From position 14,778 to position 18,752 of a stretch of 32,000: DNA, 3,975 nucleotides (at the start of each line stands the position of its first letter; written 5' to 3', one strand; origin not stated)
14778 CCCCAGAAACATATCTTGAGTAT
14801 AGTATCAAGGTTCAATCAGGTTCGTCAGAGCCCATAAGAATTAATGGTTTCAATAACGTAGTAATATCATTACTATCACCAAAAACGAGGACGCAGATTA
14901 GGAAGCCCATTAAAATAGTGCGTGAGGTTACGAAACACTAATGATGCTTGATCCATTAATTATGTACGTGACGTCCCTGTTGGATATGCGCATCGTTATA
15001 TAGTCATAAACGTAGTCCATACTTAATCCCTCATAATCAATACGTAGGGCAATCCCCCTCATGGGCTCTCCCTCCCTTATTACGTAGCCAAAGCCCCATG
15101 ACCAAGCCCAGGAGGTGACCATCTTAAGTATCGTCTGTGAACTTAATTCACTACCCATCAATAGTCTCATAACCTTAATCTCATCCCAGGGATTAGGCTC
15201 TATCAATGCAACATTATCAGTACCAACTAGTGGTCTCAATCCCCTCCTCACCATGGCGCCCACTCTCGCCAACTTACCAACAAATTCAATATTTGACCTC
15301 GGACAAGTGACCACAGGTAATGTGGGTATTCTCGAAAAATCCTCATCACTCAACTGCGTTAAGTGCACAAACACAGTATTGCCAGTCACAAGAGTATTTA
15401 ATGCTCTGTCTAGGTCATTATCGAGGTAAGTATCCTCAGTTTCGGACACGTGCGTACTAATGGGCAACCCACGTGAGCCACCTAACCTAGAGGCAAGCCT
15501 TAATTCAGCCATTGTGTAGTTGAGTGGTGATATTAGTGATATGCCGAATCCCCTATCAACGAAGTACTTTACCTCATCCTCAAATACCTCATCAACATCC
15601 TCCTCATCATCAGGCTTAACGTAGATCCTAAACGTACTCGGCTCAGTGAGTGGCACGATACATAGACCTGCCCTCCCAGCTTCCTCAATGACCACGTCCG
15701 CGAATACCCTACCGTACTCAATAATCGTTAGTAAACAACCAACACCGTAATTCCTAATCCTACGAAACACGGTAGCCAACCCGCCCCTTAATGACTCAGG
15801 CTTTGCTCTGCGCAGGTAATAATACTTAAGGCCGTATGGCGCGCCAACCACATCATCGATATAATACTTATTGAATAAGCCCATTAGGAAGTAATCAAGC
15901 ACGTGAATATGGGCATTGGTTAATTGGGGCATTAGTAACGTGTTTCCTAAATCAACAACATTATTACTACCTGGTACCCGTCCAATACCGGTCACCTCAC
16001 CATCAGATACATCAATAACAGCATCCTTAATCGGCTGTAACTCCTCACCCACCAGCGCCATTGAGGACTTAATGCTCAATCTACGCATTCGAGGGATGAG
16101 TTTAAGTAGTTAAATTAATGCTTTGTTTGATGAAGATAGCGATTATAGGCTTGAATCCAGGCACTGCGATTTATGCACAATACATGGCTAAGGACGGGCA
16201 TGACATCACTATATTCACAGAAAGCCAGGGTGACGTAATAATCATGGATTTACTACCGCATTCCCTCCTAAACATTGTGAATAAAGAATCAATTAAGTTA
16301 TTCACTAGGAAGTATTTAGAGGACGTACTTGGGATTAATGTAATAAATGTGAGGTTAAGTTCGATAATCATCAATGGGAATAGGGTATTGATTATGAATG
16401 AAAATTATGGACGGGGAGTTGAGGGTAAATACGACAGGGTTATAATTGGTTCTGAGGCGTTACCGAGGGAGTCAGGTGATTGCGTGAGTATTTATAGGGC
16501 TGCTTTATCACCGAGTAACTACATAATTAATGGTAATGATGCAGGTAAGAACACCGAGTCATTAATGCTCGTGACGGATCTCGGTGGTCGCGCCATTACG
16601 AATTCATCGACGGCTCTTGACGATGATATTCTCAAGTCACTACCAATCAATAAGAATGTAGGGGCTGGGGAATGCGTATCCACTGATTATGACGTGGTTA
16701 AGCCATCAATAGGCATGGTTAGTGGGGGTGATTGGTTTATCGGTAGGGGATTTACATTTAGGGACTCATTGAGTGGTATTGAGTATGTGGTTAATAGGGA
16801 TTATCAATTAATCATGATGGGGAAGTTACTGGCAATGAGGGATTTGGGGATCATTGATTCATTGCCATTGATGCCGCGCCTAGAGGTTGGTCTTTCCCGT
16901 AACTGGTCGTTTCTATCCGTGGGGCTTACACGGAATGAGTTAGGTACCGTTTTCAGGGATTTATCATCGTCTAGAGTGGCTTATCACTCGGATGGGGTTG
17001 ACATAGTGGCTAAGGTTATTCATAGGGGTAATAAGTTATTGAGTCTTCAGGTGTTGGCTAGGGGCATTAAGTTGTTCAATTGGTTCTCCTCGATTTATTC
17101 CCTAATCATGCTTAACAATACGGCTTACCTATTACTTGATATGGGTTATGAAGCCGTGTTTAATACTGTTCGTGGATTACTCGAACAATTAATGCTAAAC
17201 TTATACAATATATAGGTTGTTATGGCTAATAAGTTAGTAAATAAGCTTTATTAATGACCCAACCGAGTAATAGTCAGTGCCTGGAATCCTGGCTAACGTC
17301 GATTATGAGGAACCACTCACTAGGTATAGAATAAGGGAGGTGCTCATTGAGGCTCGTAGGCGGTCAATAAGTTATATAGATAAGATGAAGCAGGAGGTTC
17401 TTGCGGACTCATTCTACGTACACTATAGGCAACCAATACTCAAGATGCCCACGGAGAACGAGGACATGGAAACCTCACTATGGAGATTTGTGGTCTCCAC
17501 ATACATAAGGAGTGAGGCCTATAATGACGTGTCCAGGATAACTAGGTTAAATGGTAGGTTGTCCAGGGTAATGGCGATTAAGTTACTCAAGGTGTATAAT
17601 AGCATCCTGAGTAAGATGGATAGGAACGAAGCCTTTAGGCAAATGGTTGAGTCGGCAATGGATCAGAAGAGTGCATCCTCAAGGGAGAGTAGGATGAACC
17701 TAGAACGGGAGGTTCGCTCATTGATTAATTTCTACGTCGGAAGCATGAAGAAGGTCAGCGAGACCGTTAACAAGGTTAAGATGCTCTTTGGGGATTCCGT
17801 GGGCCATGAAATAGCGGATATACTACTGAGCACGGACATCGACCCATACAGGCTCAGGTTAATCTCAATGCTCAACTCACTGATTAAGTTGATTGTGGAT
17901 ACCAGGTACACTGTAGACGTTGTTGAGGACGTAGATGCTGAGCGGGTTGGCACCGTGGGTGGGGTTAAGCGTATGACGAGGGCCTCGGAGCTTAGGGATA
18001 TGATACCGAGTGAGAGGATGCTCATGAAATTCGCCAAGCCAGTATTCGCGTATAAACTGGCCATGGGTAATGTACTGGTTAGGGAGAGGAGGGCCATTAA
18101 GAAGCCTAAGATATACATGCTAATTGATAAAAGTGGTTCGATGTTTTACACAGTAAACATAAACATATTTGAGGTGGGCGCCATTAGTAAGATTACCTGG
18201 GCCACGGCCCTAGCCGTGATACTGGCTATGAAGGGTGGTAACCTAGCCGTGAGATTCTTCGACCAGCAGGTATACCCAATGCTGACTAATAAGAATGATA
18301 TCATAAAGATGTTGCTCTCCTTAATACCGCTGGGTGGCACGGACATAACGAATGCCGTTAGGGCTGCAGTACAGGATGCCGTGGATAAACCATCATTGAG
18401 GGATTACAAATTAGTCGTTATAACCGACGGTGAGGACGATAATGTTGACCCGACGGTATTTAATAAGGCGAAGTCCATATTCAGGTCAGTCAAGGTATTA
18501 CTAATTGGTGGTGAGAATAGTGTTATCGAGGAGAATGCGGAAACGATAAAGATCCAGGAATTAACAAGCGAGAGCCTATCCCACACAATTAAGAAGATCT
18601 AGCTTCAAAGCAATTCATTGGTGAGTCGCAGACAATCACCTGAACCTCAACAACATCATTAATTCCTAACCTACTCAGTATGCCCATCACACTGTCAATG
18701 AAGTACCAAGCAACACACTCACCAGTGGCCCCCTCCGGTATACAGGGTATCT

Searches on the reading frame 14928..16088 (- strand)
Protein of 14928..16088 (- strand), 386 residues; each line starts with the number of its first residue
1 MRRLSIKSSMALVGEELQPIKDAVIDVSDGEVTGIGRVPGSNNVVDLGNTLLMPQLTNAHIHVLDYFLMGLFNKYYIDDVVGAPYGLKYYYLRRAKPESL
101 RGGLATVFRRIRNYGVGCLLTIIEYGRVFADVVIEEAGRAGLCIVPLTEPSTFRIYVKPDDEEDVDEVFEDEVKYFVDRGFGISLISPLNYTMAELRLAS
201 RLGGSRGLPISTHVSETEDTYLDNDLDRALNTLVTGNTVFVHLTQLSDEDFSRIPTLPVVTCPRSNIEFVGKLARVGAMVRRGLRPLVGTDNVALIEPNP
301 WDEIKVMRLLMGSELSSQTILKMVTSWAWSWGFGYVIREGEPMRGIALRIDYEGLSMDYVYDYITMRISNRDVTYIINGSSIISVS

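Call 103: search_protein_families(library=pfam, proteins=[window:14928-16088:-], max_evalue=0.00001)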
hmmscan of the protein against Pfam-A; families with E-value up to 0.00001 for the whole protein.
window:14928-16088:- (386 aa): 1 family
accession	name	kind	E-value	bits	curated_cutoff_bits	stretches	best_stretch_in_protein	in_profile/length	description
PF01979.26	Amidohydro_1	-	1.1e-06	28.5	25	1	52-325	2-291/345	Amidohydrolase family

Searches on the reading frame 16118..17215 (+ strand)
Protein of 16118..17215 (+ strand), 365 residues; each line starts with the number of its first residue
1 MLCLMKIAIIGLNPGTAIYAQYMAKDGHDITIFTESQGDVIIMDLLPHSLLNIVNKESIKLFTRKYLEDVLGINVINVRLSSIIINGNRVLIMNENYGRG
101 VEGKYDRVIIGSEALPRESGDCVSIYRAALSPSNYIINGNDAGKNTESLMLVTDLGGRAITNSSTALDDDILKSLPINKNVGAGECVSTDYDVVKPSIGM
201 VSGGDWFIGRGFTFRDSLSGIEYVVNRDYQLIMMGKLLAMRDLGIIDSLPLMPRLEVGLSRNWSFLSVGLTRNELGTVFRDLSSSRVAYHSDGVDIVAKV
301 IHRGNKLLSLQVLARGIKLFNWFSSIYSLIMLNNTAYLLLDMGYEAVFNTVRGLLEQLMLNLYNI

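Call 3: search_protein_families(library=pfam, proteins=[window:16118-17215:+], max_evalue=0.1)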
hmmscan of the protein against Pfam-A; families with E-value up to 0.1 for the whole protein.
window:16118-17215:+ (365 aa): 1 family
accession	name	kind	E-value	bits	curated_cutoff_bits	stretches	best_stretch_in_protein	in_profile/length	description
PF07992.20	Pyr_redox_2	-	0.021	14.7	26.1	1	5-114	1-109/291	Pyridine nucleotide-disulphide oxidoreductase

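Call 111: search_protein_families(library=padloc, proteins=[window:16118-17215:+], max_evalue=0.001)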
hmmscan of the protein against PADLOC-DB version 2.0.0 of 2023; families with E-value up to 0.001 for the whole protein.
window:16118-17215:+ (365 aa): 0 families

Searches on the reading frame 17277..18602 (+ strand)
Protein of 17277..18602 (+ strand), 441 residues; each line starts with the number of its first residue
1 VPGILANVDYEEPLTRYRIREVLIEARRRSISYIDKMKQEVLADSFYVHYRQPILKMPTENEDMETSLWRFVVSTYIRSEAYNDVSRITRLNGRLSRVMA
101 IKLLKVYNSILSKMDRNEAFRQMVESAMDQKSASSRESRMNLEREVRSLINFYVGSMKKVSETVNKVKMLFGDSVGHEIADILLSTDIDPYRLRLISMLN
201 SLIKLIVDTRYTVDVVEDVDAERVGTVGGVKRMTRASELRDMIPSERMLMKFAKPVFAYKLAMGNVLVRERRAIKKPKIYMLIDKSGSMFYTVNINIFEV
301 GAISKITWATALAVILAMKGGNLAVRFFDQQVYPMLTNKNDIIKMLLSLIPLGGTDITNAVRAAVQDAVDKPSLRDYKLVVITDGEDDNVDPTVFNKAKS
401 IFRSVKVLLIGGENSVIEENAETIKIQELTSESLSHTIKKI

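Call 3: search_protein_families(library=pfam, proteins=[window:17277-18602:+], max_evalue=0.1)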
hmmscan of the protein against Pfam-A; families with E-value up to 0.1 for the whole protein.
window:17277-18602:+ (441 aa): 3 families
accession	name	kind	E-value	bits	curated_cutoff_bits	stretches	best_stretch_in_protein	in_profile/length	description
PF05762.20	VWA_CoxE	-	3.1e-05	24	26.4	1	267-401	46-175/222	VWA domain containing CoxE-like protein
PF13519.12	VWA_2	-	0.0017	19.4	27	1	280-386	2-107/107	von Willebrand factor type A domain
PF25106.1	VWA_4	-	0.0075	16.3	27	1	320-414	38-135/169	von Willebrand factor A domain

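Call 111: search_protein_families(library=padloc, proteins=[window:17277-18602:+], max_evalue=0.001)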
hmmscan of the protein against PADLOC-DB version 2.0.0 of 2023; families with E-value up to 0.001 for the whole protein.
window:17277-18602:+ (441 aa): 0 families
